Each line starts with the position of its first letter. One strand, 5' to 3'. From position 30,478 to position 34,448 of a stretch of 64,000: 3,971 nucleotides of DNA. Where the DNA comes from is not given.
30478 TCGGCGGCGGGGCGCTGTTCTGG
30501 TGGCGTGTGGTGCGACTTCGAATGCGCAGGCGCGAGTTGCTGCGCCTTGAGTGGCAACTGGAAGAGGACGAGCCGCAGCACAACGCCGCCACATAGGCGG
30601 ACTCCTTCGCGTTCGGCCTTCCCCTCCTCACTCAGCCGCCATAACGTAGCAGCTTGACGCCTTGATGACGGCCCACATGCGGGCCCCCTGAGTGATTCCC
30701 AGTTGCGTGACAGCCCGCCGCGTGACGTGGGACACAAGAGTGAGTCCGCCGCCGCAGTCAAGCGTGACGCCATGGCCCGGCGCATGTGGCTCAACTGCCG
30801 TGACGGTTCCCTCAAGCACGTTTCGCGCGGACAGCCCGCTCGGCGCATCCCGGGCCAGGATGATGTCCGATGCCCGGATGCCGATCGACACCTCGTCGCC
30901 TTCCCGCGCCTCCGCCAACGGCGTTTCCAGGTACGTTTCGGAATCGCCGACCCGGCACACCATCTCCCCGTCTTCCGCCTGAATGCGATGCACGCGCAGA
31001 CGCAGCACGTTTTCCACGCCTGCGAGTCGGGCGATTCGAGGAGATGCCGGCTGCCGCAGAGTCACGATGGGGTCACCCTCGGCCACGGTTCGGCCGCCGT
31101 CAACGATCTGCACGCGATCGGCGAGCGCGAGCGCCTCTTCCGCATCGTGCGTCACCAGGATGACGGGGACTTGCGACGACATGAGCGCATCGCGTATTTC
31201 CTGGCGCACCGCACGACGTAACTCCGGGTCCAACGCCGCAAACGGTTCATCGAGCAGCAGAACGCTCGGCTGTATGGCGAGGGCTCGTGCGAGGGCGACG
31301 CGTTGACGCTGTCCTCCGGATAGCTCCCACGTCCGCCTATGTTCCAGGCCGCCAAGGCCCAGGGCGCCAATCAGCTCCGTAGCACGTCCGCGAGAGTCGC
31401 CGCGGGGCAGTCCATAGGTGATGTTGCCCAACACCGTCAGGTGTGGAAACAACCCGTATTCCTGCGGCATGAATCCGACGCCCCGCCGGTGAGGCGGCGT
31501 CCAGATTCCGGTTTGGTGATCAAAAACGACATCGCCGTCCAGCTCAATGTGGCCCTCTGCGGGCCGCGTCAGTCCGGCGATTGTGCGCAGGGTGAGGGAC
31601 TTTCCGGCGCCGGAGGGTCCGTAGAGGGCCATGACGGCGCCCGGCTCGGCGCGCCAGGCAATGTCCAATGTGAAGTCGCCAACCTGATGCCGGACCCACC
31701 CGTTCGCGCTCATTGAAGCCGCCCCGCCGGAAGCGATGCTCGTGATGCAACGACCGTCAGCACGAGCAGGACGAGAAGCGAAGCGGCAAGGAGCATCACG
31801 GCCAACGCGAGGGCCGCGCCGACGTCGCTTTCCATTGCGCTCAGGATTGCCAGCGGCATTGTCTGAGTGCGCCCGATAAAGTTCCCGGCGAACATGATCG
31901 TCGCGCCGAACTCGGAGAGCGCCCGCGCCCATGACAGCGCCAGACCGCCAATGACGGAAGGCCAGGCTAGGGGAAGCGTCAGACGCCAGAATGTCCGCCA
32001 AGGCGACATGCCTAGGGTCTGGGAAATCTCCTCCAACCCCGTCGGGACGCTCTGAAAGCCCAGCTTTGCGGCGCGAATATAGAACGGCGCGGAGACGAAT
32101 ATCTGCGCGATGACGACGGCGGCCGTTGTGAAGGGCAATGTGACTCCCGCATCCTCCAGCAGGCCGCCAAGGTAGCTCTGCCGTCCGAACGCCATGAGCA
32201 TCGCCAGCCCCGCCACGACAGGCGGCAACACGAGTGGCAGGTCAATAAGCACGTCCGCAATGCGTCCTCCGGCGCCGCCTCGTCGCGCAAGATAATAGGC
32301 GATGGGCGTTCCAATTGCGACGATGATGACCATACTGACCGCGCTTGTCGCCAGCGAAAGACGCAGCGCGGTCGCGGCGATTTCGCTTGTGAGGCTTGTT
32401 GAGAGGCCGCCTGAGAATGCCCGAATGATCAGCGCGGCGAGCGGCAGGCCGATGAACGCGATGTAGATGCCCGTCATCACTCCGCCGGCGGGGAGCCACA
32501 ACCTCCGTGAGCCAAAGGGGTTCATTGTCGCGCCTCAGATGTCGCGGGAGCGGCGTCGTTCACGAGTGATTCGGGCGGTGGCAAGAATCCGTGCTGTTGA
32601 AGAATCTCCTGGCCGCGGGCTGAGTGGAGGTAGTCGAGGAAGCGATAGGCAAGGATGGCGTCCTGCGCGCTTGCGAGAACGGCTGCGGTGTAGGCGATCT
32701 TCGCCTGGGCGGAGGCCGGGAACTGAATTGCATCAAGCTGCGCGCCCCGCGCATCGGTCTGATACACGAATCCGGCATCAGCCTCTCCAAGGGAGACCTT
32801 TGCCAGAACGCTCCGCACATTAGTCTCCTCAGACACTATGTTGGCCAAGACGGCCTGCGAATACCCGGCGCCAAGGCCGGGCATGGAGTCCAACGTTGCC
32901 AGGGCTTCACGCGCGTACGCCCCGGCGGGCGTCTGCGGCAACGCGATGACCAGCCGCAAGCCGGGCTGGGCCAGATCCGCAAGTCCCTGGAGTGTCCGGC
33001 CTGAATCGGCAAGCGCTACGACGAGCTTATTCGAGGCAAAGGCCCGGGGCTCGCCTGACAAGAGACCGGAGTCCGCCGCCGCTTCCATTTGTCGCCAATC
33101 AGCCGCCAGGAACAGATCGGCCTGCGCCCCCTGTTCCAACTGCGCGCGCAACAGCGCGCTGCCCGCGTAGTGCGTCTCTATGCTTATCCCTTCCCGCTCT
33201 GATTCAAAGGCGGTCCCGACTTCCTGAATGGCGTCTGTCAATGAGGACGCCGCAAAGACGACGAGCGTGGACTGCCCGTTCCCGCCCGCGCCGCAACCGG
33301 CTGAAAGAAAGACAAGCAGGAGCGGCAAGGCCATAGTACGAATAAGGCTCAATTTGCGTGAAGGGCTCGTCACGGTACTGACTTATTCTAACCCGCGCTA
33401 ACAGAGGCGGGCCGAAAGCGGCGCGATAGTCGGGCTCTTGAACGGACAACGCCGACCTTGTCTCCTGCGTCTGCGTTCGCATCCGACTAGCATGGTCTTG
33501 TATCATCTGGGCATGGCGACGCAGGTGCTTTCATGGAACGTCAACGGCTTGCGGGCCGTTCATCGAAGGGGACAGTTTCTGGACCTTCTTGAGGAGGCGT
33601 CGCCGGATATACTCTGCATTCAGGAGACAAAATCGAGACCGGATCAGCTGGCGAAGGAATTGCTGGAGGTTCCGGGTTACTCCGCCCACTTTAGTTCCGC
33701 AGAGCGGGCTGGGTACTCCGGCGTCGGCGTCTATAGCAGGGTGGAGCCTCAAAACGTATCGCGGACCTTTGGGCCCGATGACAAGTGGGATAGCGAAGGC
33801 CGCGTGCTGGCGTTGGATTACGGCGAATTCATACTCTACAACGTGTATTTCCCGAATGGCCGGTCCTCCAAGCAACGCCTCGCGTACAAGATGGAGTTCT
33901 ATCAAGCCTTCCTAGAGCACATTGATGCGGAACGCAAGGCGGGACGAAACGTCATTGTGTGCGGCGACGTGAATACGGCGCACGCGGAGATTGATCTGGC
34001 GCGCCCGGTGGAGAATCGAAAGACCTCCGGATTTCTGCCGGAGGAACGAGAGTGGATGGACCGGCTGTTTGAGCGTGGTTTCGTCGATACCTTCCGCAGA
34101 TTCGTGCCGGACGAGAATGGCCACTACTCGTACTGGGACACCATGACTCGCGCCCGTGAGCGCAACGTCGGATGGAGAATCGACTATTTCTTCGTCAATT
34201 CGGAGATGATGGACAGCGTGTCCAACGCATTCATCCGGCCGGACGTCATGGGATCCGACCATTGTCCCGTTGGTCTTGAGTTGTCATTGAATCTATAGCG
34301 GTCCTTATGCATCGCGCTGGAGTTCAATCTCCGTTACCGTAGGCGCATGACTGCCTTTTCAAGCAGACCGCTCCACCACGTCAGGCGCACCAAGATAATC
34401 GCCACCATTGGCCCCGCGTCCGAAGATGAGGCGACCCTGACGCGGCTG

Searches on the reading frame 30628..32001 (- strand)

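Call 32: search_protein_families(library=pfam, proteins=[window:30628-32001:-], max_evalue=0.00001)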
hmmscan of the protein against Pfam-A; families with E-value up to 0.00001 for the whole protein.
window:30628-32001:- (457 aa): 3 families
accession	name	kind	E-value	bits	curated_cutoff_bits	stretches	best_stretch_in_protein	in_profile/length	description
PF00005.33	ABC_tran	-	2.6e-32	112.7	25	1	113-255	3-137/137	ABC transporter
PF03459.23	TOBE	-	2.6e-18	66.4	22.3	1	391-451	2-62/64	TOBE domain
PF13304.12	AAA_21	-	5.3e-10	40.3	27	1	225-288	236-301/304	AAA domain, putative AbiEii toxin, Type IV TA system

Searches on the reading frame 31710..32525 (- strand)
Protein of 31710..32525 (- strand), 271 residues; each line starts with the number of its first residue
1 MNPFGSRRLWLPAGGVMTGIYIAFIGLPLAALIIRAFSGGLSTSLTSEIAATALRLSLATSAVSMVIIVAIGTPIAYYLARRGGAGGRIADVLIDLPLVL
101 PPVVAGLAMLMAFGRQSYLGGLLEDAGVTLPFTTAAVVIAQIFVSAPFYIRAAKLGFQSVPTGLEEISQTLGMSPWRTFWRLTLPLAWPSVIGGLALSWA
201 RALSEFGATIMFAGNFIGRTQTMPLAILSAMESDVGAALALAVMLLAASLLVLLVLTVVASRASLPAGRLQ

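Call 52: search_protein_families(library=pfam, proteins=[window:31710-32525:-], max_evalue=0.001)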
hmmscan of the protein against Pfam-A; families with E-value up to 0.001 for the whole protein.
window:31710-32525:- (271 aa): 1 family
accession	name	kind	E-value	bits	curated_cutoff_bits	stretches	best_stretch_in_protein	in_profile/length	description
PF00528.27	BPD_transp_1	-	1.4e-21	77.5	26.4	1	72-263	1-182/184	Binding-protein-dependent transport system inner membrane component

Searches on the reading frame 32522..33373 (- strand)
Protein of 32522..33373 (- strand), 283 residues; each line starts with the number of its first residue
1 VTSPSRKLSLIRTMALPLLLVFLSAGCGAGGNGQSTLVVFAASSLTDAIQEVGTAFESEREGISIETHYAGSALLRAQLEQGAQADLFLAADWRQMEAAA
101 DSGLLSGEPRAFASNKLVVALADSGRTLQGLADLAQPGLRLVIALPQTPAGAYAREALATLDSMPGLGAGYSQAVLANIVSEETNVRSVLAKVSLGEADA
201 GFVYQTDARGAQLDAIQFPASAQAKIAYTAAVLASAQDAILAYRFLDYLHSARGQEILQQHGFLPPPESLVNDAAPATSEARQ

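Call 51: search_protein_families(library=pfam, proteins=[window:32522-33373:-], max_evalue=0.0001)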
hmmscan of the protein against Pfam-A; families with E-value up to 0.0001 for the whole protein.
window:32522-33373:- (283 aa): 2 families
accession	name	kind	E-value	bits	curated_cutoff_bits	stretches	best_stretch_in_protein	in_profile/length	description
PF13531.11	SBP_bac_11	-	1.5e-49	169.3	25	1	37-263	1-226/227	Bacterial extracellular solute-binding protein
PF01547.30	SBP_bac_1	-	3.5e-17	63.8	26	1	42-256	1-307/307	Bacterial extracellular solute-binding protein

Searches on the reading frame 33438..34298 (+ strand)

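Call 51: search_protein_families(library=pfam, proteins=[window:33438-34298:+], max_evalue=0.0001)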
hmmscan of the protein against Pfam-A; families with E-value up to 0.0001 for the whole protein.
window:33438-34298:+ (286 aa): 1 family
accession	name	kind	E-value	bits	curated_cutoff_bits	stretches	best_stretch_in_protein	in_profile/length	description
PF03372.29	Exo_endo_phos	-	8.2e-37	127.4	24.5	1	31-275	1-225/225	Endonuclease/Exonuclease/phosphatase family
